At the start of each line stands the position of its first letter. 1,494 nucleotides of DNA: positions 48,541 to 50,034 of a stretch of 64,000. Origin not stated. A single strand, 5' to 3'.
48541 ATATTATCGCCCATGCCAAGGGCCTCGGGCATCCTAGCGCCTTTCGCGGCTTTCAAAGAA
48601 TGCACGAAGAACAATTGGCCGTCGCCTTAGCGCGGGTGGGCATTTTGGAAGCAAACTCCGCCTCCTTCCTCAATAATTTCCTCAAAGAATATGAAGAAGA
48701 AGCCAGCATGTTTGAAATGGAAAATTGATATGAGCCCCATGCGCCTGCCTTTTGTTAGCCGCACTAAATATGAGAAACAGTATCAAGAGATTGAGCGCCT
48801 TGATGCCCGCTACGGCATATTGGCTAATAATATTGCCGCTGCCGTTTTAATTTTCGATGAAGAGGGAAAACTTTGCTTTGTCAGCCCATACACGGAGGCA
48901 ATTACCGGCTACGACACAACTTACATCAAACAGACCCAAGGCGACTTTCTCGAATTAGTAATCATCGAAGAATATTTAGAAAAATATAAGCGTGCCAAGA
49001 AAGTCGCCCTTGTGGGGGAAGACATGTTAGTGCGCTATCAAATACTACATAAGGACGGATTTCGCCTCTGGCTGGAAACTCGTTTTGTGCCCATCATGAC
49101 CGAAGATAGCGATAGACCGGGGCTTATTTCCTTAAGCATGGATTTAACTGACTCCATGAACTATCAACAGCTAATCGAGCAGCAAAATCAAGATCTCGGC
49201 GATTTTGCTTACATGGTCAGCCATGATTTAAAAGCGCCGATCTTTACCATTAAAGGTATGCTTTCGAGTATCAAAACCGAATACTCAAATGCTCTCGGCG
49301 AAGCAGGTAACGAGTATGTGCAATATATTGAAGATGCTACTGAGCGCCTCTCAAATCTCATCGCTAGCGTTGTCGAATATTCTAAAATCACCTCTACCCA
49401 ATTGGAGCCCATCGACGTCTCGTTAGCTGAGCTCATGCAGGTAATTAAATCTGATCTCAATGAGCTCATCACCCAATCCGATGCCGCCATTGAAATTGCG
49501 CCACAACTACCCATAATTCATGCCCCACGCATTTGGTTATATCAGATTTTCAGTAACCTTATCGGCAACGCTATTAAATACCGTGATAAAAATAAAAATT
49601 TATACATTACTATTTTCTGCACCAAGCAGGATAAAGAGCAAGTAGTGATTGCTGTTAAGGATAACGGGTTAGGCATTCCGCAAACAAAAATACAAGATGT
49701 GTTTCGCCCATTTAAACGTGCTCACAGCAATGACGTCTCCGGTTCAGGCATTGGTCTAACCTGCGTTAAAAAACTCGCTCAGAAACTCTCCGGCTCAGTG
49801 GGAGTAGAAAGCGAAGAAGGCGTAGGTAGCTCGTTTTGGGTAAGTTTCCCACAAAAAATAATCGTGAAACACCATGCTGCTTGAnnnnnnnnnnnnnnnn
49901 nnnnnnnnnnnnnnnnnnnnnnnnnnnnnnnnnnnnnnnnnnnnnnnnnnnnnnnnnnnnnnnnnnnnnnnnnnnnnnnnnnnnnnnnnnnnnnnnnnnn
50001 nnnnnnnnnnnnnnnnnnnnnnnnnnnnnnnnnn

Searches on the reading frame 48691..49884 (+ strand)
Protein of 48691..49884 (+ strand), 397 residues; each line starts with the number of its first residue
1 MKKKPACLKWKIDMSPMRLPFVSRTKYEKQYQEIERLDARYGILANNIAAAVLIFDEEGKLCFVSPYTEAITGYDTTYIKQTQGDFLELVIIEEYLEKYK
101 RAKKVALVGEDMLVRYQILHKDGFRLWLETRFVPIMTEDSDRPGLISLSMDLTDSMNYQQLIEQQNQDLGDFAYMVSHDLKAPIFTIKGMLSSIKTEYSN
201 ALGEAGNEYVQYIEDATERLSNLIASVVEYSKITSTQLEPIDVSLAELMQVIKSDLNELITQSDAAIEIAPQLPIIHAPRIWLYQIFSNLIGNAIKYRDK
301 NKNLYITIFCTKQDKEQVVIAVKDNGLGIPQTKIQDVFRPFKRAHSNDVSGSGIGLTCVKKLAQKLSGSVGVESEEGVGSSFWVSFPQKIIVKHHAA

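Call 62: search_protein_families(library=pfam, proteins=[window:48691-49884:+], max_evalue=0.00001)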
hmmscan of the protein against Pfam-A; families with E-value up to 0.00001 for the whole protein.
window:48691-49884:+ (397 aa): 4 families
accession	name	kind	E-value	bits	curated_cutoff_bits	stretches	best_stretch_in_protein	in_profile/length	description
PF02518.31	HATPase_c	-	1.2e-25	90.6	26.4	1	281-389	4-110/111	Histidine kinase-, DNA gyrase B-, and HSP90-like ATPase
PF00512.31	HisKA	-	1.6e-10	41.4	26.9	1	169-235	2-65/66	His Kinase A (phospho-acceptor) domain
PF14501.12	HATPase_c_5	-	2.6e-07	30.9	22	1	283-377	6-93/102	GHKL domain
PF08447.18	PAS_3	-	4.4e-06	27.3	25.6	1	63-141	3-81/89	PAS fold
